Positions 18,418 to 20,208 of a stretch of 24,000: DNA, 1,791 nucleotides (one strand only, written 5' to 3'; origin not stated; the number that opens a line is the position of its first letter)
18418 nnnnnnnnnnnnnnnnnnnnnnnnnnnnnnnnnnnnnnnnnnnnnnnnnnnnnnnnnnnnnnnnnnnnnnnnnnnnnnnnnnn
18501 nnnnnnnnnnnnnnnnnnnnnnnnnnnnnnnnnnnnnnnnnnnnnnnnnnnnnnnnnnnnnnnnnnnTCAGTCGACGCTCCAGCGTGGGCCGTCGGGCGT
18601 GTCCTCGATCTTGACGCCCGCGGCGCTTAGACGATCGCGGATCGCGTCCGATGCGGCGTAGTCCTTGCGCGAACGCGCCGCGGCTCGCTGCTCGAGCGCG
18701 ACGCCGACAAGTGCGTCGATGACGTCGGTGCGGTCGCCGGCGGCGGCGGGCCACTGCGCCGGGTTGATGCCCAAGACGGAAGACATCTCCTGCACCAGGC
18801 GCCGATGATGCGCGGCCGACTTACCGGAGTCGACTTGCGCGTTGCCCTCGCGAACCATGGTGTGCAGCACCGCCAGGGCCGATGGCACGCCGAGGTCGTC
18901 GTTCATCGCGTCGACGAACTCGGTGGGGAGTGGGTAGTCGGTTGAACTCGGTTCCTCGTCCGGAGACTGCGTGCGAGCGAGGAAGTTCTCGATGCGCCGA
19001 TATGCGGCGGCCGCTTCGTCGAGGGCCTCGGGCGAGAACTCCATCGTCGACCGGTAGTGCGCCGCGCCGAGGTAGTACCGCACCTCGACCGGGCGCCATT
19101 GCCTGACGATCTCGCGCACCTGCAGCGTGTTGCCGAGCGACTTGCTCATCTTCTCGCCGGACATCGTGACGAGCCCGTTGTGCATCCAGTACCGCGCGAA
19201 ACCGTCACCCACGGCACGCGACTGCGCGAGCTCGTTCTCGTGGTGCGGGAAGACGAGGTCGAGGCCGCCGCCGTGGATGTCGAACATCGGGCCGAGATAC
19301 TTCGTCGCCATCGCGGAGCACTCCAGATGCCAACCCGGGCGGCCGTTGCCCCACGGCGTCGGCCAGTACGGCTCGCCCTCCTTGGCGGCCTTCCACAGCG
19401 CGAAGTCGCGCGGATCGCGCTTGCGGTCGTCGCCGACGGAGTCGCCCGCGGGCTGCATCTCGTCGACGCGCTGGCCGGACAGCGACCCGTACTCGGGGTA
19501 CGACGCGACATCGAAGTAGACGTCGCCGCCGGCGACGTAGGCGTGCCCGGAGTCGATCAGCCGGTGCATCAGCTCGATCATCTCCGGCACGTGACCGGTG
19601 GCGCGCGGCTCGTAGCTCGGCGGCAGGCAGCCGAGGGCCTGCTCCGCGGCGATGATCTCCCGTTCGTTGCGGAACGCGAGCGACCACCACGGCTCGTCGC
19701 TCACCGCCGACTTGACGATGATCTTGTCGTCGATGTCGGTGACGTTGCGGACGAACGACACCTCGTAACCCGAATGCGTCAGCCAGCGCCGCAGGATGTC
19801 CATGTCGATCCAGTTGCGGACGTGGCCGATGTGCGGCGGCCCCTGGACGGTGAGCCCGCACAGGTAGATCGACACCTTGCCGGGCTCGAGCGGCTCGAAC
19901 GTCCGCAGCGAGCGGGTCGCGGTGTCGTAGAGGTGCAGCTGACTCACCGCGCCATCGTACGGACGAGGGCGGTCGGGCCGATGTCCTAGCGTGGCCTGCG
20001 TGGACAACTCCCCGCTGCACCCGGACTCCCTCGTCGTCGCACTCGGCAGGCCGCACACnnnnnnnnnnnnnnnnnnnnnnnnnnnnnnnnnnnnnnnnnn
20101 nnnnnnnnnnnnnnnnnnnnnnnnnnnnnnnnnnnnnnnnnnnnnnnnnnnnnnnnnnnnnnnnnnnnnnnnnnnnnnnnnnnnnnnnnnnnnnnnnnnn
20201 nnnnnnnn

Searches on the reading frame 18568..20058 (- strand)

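Call 7: search_protein_families(library=pfam, proteins=[window:18568-20058:-], max_evalue=0.001)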
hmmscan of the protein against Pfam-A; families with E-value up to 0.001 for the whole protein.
window:18568-20058:- (496 aa): 6 families
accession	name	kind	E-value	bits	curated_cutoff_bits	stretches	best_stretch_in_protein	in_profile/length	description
PF01406.26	tRNA-synt_1e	-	2.3e-121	405.2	27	1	54-349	2-299/301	tRNA synthetases class I (C) catalytic domain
PF09190.17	DALR_2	-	1.5e-10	41.9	22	1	380-431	1-55/57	DALR domain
PF09334.17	tRNA-synt_1g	-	1.6e-09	37.4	20.1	1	293-343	317-368/391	tRNA synthetases class I (M)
PF01921.24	tRNA-synt_1f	-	5e-09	36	27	1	300-369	279-348/360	tRNA synthetases class I (K)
PF00133.28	tRNA-synt_1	-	5e-07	29.3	22.7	0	293-341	364-413/414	tRNA synthetases class I (I, L, M and V)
PF23493.1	CysS_C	-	7.1e-05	23.3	23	1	455-493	12-50/51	Cysteinyl-tRNA ligase anticodon binding domain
